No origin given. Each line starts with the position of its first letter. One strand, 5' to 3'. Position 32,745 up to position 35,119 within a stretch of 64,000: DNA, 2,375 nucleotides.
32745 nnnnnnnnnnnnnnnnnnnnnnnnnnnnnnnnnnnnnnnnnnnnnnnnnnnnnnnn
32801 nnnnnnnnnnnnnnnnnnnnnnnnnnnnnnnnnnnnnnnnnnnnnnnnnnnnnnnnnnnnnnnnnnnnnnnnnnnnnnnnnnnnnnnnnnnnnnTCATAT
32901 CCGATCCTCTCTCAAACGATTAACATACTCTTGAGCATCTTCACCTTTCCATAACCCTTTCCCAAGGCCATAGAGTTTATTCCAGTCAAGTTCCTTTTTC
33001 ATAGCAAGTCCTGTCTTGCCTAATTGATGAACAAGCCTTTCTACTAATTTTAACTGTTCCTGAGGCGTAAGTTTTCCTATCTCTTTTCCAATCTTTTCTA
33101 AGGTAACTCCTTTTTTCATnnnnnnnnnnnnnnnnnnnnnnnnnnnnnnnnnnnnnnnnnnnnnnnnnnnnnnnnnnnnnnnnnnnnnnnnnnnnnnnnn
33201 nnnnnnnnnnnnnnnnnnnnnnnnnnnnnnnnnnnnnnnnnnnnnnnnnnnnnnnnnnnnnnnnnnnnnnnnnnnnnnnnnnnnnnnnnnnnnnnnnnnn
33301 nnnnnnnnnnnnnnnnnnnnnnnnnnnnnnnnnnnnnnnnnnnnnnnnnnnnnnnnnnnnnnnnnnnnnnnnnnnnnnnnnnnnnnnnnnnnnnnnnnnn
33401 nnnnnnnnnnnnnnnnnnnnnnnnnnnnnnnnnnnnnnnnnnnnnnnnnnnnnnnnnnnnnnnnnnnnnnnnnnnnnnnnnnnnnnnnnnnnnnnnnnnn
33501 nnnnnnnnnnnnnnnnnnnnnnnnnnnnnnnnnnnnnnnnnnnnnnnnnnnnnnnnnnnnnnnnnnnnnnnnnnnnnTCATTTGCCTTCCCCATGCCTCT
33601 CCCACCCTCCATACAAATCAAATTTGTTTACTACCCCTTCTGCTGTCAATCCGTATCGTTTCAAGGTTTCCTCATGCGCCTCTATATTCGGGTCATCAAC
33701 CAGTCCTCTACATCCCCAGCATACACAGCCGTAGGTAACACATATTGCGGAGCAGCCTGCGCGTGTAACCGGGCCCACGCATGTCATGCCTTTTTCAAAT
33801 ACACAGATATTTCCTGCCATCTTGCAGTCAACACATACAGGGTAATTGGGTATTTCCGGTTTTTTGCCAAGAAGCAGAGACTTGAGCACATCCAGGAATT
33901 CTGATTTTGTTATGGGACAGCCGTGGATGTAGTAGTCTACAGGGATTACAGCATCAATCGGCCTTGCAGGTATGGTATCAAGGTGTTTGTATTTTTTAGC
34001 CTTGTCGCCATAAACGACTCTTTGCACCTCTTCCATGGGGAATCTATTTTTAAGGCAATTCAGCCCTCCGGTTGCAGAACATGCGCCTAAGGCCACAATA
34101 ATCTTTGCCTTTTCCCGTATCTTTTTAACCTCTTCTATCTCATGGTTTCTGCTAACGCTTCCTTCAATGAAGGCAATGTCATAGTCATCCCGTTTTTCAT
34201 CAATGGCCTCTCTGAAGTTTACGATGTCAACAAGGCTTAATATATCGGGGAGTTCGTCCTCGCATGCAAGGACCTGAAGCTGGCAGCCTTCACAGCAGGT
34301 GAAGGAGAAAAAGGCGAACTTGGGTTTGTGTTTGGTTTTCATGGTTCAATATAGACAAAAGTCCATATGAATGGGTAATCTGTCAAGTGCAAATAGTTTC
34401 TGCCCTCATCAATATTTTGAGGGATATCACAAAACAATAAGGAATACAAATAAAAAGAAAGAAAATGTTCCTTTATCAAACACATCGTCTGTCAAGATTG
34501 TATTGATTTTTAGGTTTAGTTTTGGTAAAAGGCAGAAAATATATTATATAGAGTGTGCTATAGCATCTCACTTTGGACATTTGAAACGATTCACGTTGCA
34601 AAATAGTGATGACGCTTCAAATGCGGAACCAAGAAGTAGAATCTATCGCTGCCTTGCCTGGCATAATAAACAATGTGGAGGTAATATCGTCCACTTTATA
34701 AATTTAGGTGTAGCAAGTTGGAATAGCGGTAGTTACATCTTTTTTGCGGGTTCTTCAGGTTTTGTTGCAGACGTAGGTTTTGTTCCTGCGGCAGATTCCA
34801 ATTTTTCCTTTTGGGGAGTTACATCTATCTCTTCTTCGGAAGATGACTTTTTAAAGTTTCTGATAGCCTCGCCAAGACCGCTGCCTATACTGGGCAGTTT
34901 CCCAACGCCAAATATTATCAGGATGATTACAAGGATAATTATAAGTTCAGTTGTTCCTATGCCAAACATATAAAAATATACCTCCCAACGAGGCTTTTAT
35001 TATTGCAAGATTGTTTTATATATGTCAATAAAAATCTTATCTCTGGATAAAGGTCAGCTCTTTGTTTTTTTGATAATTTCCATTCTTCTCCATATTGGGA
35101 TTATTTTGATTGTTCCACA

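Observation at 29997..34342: Two-subunit cytoplasmic [NiFe] hydrogenase split by a 2.3 kb selfish insert and followed by a two-component pair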

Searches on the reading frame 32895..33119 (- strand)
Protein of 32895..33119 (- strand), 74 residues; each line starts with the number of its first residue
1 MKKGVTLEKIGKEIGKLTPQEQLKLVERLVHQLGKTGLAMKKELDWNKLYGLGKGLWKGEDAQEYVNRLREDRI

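Call 3: search_protein_families(library=pfam, proteins=[window:32895-33119:-], max_evalue=0.01)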
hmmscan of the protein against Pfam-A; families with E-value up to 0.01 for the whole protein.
window:32895-33119:- (74 aa): 0 families

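Call 4: search_protein_families(library=ncbifam, proteins=[window:32895-33119:-], max_evalue=0.01)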
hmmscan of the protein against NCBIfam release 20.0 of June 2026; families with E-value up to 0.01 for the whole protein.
window:32895-33119:- (74 aa): 1 family
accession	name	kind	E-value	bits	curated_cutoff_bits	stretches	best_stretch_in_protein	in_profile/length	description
TIGR02574.1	stabl_TIGR02574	hypoth_equivalog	0.006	16.5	31.9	1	13-34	1-22/65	putative addiction module component, TIGR02574 family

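Call 56: search_protein_families(library=pfam, proteins=[window:32895-33119:-], max_evalue=1)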
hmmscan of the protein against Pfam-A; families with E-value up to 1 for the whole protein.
window:32895-33119:- (74 aa): 1 family
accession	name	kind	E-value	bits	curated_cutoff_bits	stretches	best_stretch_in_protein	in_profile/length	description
PF09720.15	Unstab_antitox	-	0.072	13.6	23.3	1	16-35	1-20/54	Putative addiction module component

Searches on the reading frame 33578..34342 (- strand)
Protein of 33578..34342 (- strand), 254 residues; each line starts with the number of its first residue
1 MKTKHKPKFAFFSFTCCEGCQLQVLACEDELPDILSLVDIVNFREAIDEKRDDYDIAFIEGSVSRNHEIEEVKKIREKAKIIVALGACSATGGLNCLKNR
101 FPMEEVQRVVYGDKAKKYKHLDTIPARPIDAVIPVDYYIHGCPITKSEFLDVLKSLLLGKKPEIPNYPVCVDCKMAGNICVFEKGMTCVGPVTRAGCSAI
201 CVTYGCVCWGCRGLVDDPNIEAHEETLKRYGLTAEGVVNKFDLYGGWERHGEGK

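Call 3: search_protein_families(library=pfam, proteins=[window:33578-34342:-], max_evalue=0.01)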
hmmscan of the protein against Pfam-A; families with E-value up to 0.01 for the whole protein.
window:33578-34342:- (254 aa): 1 family
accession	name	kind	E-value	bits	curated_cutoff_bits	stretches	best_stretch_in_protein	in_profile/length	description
PF01058.29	Oxidored_q6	-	1.9e-26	92.7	27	1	17-155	1-127/128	NADH ubiquinone oxidoreductase, 20 Kd subunit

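Call 4: search_protein_families(library=ncbifam, proteins=[window:33578-34342:-], max_evalue=0.01)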
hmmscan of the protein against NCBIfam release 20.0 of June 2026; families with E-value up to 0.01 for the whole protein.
window:33578-34342:- (254 aa): 12 families
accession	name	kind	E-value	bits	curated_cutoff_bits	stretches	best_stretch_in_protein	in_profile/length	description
NF040836.1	sulfhyd_HydD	equivalog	8.3e-62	208.7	500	1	4-248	3-248/261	NADPH-dependent hydrogenase/sulfhydrogenase 1 subunit delta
NF040831.1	sulfhyd_ShyD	equivalog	3.8e-50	170.7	460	1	8-247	2-240/240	NAD(P)-dependent hydrogenase/sulfhydrogenase 2 subunit delta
NF045875.1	F420_non_VhuG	exception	1.7e-32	112.8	450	2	6-174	4-181/286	F420-non-reducing hydrogenase subunit VhuG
TIGR03294.1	FrhG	equivalog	7.2e-18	65.1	245.5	1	7-162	2-146/228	coenzyme F420 hydrogenase subunit gamma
NF011390.0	PRK14815.1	equivalog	2e-06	27.2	281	0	128-155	125-152/183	NADH dehydrogenase subunit B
NF005012.1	PRK06411.1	subfamily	3.3e-06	26.7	116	1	127-156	125-154/166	NADH-quinone oxidoreductase subunit NuoB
TIGR01957.1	nuoB_fam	subfamily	7.9e-06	25.8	142.7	0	127-153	109-135/145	NADH-quinone oxidoreductase subunit B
NF011392.0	PRK14817.1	equivalog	0.00011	22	271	1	127-154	127-154/182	NADH-quinone oxidoreductase subunit B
NF011395.0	PRK14820.1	equivalog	0.00017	21.4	263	0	127-153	124-150/180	NADH-quinone oxidoreductase subunit B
NF011393.0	PRK14818.1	equivalog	0.00082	19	255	0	127-147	122-142/173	NADH dehydrogenase subunit B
NF011394.0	PRK14819.1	equivalog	0.007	15.9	312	0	127-153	123-149/264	NADH-quinone oxidoreductase subunit B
NF011389.0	PRK14814.1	equivalog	0.0079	16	285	0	128-156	125-153/186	NADH dehydrogenase subunit B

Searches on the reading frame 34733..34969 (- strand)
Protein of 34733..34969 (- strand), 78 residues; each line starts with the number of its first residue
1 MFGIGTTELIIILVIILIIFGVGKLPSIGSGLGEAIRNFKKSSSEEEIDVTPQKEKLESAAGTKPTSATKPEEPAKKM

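Call 56: search_protein_families(library=pfam, proteins=[window:34733-34969:-], max_evalue=1)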
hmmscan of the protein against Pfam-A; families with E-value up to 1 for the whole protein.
window:34733-34969:- (78 aa): 1 family
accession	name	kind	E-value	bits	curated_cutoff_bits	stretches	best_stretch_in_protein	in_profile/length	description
PF02416.21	TatA_B_E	-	1e-16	60.3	21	1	4-49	1-46/53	mttA/Hcf106 family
